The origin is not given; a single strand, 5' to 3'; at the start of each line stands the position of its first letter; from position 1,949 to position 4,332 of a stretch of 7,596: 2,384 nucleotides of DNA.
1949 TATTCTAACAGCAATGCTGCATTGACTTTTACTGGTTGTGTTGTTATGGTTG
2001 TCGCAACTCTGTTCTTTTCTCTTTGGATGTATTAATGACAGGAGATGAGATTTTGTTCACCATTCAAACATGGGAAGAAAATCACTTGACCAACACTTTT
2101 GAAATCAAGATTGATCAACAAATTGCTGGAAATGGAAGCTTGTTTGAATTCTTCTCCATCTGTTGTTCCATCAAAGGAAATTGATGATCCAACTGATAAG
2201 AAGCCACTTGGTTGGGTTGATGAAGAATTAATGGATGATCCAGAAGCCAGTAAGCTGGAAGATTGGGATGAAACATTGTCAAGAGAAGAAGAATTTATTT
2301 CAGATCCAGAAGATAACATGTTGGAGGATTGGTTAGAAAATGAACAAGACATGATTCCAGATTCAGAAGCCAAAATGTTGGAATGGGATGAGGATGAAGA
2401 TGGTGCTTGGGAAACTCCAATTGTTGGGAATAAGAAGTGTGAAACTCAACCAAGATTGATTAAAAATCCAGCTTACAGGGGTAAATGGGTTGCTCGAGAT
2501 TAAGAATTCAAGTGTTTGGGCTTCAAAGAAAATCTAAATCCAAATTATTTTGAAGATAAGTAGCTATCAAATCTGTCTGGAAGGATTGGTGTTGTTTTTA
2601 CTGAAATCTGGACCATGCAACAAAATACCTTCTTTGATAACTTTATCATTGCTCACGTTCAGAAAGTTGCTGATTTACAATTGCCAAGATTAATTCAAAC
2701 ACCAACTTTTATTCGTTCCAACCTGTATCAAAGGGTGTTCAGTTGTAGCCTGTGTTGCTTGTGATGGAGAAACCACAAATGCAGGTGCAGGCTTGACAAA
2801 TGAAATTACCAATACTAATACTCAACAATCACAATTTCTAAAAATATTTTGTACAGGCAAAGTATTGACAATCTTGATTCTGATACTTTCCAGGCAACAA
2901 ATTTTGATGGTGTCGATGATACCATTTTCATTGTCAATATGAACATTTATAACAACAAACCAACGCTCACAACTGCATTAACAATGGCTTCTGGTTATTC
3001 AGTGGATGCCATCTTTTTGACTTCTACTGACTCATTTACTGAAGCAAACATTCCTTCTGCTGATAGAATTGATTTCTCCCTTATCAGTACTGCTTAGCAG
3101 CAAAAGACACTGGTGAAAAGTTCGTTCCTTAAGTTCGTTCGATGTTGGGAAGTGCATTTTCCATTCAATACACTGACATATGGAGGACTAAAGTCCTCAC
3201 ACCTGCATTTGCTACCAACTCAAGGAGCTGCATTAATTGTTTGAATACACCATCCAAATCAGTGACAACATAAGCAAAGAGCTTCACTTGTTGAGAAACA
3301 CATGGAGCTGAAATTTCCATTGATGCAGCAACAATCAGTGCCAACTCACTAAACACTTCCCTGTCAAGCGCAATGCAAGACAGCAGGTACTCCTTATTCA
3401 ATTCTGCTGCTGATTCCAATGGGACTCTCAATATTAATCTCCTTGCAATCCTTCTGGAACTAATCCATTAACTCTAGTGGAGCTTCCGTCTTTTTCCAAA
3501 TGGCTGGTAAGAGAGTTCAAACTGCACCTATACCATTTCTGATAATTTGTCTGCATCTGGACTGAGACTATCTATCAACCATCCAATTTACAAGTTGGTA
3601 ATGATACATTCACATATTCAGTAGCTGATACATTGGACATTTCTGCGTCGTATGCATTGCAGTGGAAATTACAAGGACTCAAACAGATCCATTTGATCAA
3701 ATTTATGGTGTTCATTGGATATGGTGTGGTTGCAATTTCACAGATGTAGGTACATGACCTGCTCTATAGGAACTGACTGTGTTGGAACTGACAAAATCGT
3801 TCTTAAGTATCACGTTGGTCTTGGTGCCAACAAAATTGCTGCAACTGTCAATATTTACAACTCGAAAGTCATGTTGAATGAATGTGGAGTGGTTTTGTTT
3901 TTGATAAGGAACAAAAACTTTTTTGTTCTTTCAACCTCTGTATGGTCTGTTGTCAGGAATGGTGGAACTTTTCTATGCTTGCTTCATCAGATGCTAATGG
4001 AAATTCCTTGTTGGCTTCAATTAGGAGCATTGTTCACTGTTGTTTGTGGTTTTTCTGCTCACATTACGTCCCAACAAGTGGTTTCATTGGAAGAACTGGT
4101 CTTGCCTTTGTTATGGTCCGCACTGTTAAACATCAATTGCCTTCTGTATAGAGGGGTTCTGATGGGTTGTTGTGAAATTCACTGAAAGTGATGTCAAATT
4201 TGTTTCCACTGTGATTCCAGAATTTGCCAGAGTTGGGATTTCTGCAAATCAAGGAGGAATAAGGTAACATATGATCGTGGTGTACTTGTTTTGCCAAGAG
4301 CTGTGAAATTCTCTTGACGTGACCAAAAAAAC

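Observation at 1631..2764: Intronless, decayed calnexin copy with a mutated P-domain: a candidate processed pseudogene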

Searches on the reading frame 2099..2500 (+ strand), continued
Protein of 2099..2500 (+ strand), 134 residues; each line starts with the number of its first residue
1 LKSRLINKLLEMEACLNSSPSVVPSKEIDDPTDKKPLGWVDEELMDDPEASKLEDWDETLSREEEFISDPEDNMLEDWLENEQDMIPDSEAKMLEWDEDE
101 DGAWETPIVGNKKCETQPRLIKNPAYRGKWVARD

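Call 57: find_homologous_proteins(query=A2, max_evalue=1e-20)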
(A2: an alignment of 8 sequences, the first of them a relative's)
Query A2 (8 sequences) (553 aa, profile of the alignment): 6014 proteins with E <= 1e-20 among 8000 candidates; the best 120 are listed.
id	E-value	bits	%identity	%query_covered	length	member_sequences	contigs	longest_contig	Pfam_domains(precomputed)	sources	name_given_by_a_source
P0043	1.8e-223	761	100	100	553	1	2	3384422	PF00262.26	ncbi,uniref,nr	ncbi:calnexin [Histomonas meleagridis]|uniref:calnexin n=1 Tax=Histomonas meleagridis TaxID=135588 R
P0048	1.8e-218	745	42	90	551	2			PF00262.26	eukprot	eukprot:CAMPEP_0182416664 /NCGR_PEP_ID=MMETSP1167-20130531/1043_1 /TAXON_ID=2988 /ORGANISM="Mallomon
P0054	1.0e-217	742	51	74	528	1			PF00262.26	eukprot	eukprot:TRINITY_DN7466_c0_g1_i1.p1 TRINITY_DN7466_c0_g1~~TRINITY_DN7466_c0_g1_i1.p1 ORF type:complet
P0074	1.5e-214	732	37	99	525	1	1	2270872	PF00262.26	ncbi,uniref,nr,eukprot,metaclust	ncbi:calnexin [Heterostelium album PN500]|uniref:Calnexin n=1 Tax=Heterostelium pallidum (strain ATC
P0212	3.6e-214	731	86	86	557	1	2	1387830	PF00262.26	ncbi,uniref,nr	ncbi:Calreticulin family protein [Histomonas meleagridis]|uniref:Calreticulin family protein n=1 Tax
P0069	8.5e-212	723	42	88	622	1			PF00262.26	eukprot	eukprot:TRINITY_DN3149_c7_g1_i1.p1 TRINITY_DN3149_c7_g1~~TRINITY_DN3149_c7_g1_i1.p1 ORF type:complet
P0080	4.9e-211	720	43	85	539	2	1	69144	PF00262.26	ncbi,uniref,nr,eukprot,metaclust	ncbi:Concanavalin A-like lectin/glucanase, subgroup domain-containing protein [Rozella allomycis CSF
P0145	2.5e-200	685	39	90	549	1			PF00262.26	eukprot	eukprot:g6225.t1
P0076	3.2e-199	681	48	75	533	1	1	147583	PF00262.26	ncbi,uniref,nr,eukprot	ncbi:Calnexin like protein [Tritrichomonas foetus]|uniref:Calnexin like protein n=1 Tax=Tritrichomon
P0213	2.8e-197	675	74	81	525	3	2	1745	PF00262.26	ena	-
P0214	1.4e-194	666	65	94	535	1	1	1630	PF00262.26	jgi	jgi:calnexin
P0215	3.2e-194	665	70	86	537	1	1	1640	PF00262.26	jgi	-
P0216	8.4e-193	660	66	84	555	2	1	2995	PF00262.26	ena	-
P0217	8.9e-192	657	67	85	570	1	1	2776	PF00262.26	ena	-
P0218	1.9e-190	652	71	84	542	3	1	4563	PF00262.26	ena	-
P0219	2.6e-190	652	68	85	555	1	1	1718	PF00262.26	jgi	jgi:calnexin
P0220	3.2e-190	652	67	84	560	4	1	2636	PF00262.26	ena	-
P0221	4.1e-190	651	68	87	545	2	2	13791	PF00262.26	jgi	-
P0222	1.3e-189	650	64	100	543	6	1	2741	PF00262.26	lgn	-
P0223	4.1e-189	648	67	90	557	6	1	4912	PF00262.26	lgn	-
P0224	6.0e-188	644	34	86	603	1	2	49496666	PF00262.26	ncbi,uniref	ncbi:hypothetical protein V6N13_070634 [Hibiscus sabdariffa]|uniref:Calnexin homolog n=1 Tax=Hibiscu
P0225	1.8e-187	643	67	88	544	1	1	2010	PF00262.26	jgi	jgi:calnexin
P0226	4.4e-187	641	49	78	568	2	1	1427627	PF00262.26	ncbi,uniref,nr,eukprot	ncbi:uncharacterized protein SPPG_05332 [Spizellomyces punctatus DAOM BR117]|uniref:Calnexin n=1 Tax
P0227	1.1e-186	640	43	86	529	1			PF00262.26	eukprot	eukprot:gene508-640_t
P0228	2.4e-186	639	48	81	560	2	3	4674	PF00262.26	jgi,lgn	jgi:calnexin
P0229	3.2e-186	638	46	93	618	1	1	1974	PF00262.26,PF14851.12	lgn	-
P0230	1.2e-185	637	57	65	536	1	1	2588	PF00262.26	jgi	-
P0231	4.3e-185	635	45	93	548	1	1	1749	PF00262.26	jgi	jgi:calnexin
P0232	5.2e-185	634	63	87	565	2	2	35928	PF00262.26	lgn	-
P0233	5.7e-185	634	49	78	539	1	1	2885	PF00262.26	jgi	-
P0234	6.1e-185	634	49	83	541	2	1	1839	PF00262.26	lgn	-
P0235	9.5e-185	634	52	67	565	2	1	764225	PF00262.26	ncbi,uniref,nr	ncbi:hypothetical protein PhCBS80983_g00225 [Powellomyces hirtus]|uniref:Calnexin n=1 Tax=Powellomyc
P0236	1.9e-184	633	42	80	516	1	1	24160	PF00262.26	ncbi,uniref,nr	ncbi:hypothetical protein CYY_007127 [Polysphondylium violaceum]|uniref:Calnexin n=1 Tax=Polysphondy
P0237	1.9e-184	633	39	94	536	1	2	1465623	PF00262.26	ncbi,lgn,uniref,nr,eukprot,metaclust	ncbi:calnexin [Tieghemostelium lacteum]|uniref:Calnexin n=1 Tax=Tieghemostelium lacteum TaxID=361077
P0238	4.5e-184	631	50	83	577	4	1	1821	PF00262.26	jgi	-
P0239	4.6e-184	631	44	52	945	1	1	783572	PF00262.26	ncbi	ncbi:UNVERIFIED_CONTAM: hypothetical protein FKN15_027881 [Acipenser sinensis]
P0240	5.7e-184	631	66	84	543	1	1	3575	PF00262.26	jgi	jgi:calnexin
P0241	1.4e-183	630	44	96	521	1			PF00262.26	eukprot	eukprot:TRINITY_DN5352_c0_g1_i2.p1 TRINITY_DN5352_c0_g1~~TRINITY_DN5352_c0_g1_i2.p1 ORF type:complet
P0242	2.6e-183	629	44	92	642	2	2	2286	PF00262.26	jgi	-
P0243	6.1e-183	628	46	78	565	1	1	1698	PF00262.26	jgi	-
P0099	7.4e-183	627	42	96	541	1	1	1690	PF00262.26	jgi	jgi:calnexin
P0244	1.3e-182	627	45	90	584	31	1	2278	PF00262.26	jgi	-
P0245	1.5e-182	626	59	84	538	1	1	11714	PF00262.26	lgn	-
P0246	1.7e-182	626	53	65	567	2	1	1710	PF00262.26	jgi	jgi:calnexin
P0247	1.8e-182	626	44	85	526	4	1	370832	PF00262.26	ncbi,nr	ncbi:Calreticulin family-domain-containing protein [Syncephalis fuscata]|nr:Calreticulin family-doma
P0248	1.8e-182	626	41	98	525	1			PF00262.26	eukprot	eukprot:TRINITY_DN11704_c0_g1_i1.p1 TRINITY_DN11704_c0_g1~~TRINITY_DN11704_c0_g1_i1.p1 ORF type:comp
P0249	2.5e-182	626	46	81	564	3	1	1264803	PF00262.26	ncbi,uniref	ncbi:hypothetical protein VTN31DRAFT_6104 [Thermomyces dupontii]|uniref:uncharacterized protein n=1 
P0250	3.2e-182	625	52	68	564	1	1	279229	PF00262.26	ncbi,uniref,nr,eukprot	ncbi:Calreticulin-domain-containing protein [Gonapodya prolifera JEL478]|uniref:Calreticulin-domain-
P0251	3.4e-182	625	44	85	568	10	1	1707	PF00262.26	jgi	-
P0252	4.1e-182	625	43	93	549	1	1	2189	PF00262.26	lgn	-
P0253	6.2e-182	624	53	66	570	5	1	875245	PF00262.26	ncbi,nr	ncbi:hypothetical protein HDU86_000008 [Geranomyces michiganensis]|nr:hypothetical protein HDU86_000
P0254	6.7e-182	624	43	94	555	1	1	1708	PF00262.26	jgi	-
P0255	8.5e-182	624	45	95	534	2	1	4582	PF00262.26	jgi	jgi:calnexin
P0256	1.3e-181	623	47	79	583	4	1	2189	PF00262.26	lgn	-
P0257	1.4e-181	623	53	65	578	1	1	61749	PF00262.26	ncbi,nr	ncbi:hypothetical protein HDU67_000633 [Dinochytrium kinnereticum]|nr:hypothetical protein HDU67_000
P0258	1.4e-181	623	44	92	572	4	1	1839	PF00262.26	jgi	-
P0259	1.5e-181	623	43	93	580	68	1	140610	PF00262.26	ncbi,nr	ncbi:Calnexin [Hortaea werneckii]|nr:Calnexin [Hortaea werneckii]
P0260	1.8e-181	623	52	69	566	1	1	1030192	PF00262.26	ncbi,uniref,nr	ncbi:Calreticulin-domain-containing protein [Westerdykella ornata]|uniref:Calreticulin-domain-contai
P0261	2.5e-181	622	45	92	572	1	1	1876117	PF00262.26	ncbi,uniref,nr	ncbi:putative calcium-binding protein precursor cnx1 [Trichodelitschia bisporula]|uniref:Putative ca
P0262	2.6e-181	622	46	79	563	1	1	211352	PF00262.26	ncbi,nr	ncbi:Calreticulin family-domain-containing protein [Aspergillus egyptiacus]|nr:Calreticulin family-d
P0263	3.1e-181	622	45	85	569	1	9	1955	PF00262.26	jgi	-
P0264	3.4e-181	622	44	93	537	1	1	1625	PF00262.26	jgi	-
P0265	4.9e-181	621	58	88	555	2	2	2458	PF00262.26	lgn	-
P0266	5.8e-181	621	43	87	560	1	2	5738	PF00262.26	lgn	-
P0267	6.0e-181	621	52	69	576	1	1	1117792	PF00262.26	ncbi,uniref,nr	ncbi:calreticulin [Fimicolochytrium jonesii]|uniref:calreticulin n=1 Tax=Fimicolochytrium jonesii Ta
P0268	7.0e-181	621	52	70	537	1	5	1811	PF00262.26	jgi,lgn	-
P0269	7.1e-181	621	54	67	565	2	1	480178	PF00262.26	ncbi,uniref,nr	ncbi:calnexin-like protein [Bimuria novae-zelandiae CBS 107.79]|uniref:Calnexin-like protein n=1 Tax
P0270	8.0e-181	621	47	88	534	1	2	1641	PF00262.26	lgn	-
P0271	8.4e-181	621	51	70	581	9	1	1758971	PF00262.26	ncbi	ncbi:calnexin [Cryomyces antarcticus]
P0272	8.8e-181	620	48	80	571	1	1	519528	PF00262.26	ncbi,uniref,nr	ncbi:calnexin-like protein [Saccharata proteae CBS 121410]|uniref:Calnexin-like protein n=1 Tax=Sacc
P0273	2.4e-180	619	51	67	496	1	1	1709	PF00262.26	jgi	jgi:calnexin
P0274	3.0e-180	619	51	69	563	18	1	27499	PF00262.26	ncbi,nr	ncbi:hypothetical protein H101_02494 [Trichophyton interdigitale H6]|nr:hypothetical protein H101_02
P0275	3.3e-180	619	54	65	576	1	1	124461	PF00262.26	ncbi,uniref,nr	ncbi:calnexin-like protein [Delitschia confertaspora ATCC 74209]|uniref:Calnexin-like protein n=1 Ta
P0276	3.8e-180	618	46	97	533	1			PF00262.26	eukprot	eukprot:TRINITY_DN3942_c0_g1_i1.p1 TRINITY_DN3942_c0_g1~~TRINITY_DN3942_c0_g1_i1.p1 ORF type:complet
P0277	3.8e-180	618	48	79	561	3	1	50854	PF00262.26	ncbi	ncbi:hypothetical protein VTN02DRAFT_6145 [Thermoascus thermophilus]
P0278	4.1e-180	618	45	86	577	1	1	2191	PF00262.26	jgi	jgi:calnexin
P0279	4.6e-180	618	41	95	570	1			PF00262.26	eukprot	eukprot:jgi/Chlat1/4010/Chrsp26S04079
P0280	5.3e-180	618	57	61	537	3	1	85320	PF00262.26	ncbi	ncbi:calnexin, partial [Teratosphaeria nubilosa]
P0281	5.7e-180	618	44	94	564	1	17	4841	PF00262.26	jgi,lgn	jgi:calnexin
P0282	6.9e-180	618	44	91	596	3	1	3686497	PF00262.26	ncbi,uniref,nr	ncbi:hypothetical protein KVT40_008321 [Elsinoe batatas]|uniref:Calnexin n=1 Tax=Elsinoe batatas Tax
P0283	7.0e-180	618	45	89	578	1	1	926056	PF00262.26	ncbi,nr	ncbi:Calreticulin family-domain-containing protein [Phlyctochytrium arcticum]|nr:Calreticulin family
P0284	7.2e-180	617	49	69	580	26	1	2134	PF00262.26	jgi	-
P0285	7.4e-180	617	53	69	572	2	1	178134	PF00262.26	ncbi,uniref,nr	ncbi:Calreticulin family-domain-containing protein [Cercophora samala]|uniref:Calreticulin family-do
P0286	7.6e-180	617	44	84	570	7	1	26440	PF00262.26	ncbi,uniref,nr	ncbi:hypothetical protein ACJ72_02294 [Emergomyces africanus]|uniref:Calnexin n=1 Tax=Emergomyces af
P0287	7.9e-180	617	45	82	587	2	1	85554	PF00262.26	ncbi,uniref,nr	ncbi:hypothetical protein SeMB42_g01219 [Synchytrium endobioticum]|uniref:Calnexin n=1 Tax=Synchytri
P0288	8.9e-180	617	53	66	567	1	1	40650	PF00262.26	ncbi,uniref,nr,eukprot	ncbi:calreticulin [Thamnocephalis sphaerospora]|uniref:Calreticulin n=1 Tax=Thamnocephalis sphaerosp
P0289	9.8e-180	617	54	65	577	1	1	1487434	PF00262.26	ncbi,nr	ncbi:Calreticulin family-domain-containing protein [Kalaharituber pfeilii]|nr:Calreticulin family-do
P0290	9.9e-180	617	52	69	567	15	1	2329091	PF00262.26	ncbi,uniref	ncbi:hypothetical protein SLS60_005453 [Paraconiothyrium brasiliense]|uniref:Calnexin n=1 Tax=Paraco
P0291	1.3e-179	617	52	71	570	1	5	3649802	PF00262.26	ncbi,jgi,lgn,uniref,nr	ncbi:hypothetical protein PV05_12002 [Exophiala xenobiotica]|uniref:Calnexin n=1 Tax=Exophiala xenob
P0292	1.5e-179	616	56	90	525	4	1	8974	PF00262.26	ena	-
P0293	1.8e-179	616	46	86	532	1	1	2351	PF00262.26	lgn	-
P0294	1.8e-179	616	54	65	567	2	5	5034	PF00262.26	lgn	-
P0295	1.8e-179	616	42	97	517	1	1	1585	PF00262.26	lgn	-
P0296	2.0e-179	616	45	84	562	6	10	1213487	PF00262.26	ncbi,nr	ncbi:hypothetical protein LOZ52_004776 [Ophidiomyces ophidiicola]|nr:hypothetical protein LOZ49_0030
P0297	2.1e-179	616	55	65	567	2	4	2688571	PF00262.26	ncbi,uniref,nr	ncbi:hypothetical protein PMIN06_010011 [Paraphaeosphaeria minitans]|uniref:Calreticulin family prot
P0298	2.3e-179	616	46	85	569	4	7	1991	PF00262.26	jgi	-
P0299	2.5e-179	616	-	-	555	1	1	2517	PF00262.26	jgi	-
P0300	3.2e-179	615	52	73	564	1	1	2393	PF00262.26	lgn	-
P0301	3.9e-179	615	45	91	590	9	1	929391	PF00262.26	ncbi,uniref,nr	ncbi:calnexin-like protein [Elsinoe australis]|uniref:Calnexin-like protein n=1 Tax=Elsinoe australi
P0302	5.1e-179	615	53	68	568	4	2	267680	PF00262.26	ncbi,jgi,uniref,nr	ncbi:calreticulin precursor [Periconia macrospinosa]|uniref:Calreticulin n=1 Tax=Periconia macrospin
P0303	5.4e-179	615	53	69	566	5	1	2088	PF00262.26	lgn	-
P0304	6.1e-179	614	52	68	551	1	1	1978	PF00262.26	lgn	-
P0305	6.2e-179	614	45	85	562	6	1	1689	PF00262.26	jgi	-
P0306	6.6e-179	614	44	88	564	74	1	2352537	PF00262.26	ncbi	ncbi:hypothetical protein M3J09_003042 [Ascochyta lentis]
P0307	6.6e-179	614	52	69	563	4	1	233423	PF00262.26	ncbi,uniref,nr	ncbi:calnexin [Macrophomina phaseolina]|uniref:Calnexin n=1 Tax=Macrophomina phaseolina TaxID=35725 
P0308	6.8e-179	614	55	65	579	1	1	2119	PF00262.26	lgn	-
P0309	6.9e-179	614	50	73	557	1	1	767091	PF00262.26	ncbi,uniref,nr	ncbi:hypothetical protein HK105_202084 [Polyrhizophydium stewartii]|uniref:Calnexin n=1 Tax=Polyrhiz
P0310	7.0e-179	614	52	70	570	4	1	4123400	PF00262.26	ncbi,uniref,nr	ncbi:uncharacterized protein PV06_02919 [Exophiala oligosperma]|uniref:Calnexin n=1 Tax=Exophiala ol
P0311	7.1e-179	614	44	90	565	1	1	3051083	PF00262.26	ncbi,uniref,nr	ncbi:hypothetical protein PRZ48_009995 [Zasmidium cellare]|uniref:Calnexin n=1 Tax=Zasmidium cellare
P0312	7.6e-179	614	47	83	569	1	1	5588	PF00262.26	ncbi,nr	ncbi:hypothetical protein HK104_003694 [Borealophlyctis nickersoniae]|nr:hypothetical protein HK104_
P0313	8.0e-179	614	46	82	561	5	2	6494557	PF00262.26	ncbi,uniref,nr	ncbi:hypothetical protein D8B26_005506 [Coccidioides posadasii str. Silveira]|uniref:Calnexin n=1 Ta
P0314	8.6e-179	614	48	79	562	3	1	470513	PF00262.26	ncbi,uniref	ncbi:Calreticulin family-domain-containing protein [Aspergillus karnatakaensis]|uniref:calnexin n=1 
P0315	9.1e-179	614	47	87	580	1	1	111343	PF00262.26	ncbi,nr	ncbi:Calreticulin-domain-containing protein [Xylariaceae sp. FL0594]|nr:Calreticulin-domain-containi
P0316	9.4e-179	614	46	82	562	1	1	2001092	PF00262.26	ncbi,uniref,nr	ncbi:calnexin [Aspergillus homomorphus CBS 101889]|uniref:Calnexin n=1 Tax=Aspergillus homomorphus (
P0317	9.9e-179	614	42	84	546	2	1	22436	PF00262.26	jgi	jgi:calnexin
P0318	9.9e-179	614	47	82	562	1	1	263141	PF00262.26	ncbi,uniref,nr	ncbi:calnexin [Aspergillus saccharolyticus JOP 1030-1]|uniref:Calnexin n=1 Tax=Aspergillus saccharol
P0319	1.1e-178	614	53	65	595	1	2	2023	PF00262.26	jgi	-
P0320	1.2e-178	614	45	84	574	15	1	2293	PF00262.26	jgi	jgi:calnexin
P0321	1.2e-178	613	44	90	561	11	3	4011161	PF00262.26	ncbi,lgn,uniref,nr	ncbi:calnexin [Aspergillus nidulans FGSC A4]|uniref:Calnexin, putative (Eurofung) n=1 Tax=Emericella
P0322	1.3e-178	613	51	70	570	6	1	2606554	PF00262.26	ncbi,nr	ncbi:hypothetical protein LTS15_002033 [Exophiala xenobiotica]|nr:hypothetical protein LTS15_002033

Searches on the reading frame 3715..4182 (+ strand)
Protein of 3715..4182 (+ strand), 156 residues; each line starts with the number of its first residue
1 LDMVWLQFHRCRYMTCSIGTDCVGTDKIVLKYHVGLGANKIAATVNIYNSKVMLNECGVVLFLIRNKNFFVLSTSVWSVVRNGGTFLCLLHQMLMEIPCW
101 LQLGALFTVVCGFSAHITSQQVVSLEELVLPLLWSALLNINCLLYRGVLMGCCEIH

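Call 70: find_encoding_contigs(protein=window:3715-4182:+, flank=10000, max_places=6)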
Protein window:3715-4182:+ (156 aa): no gene with exactly this product is on record in the collection.
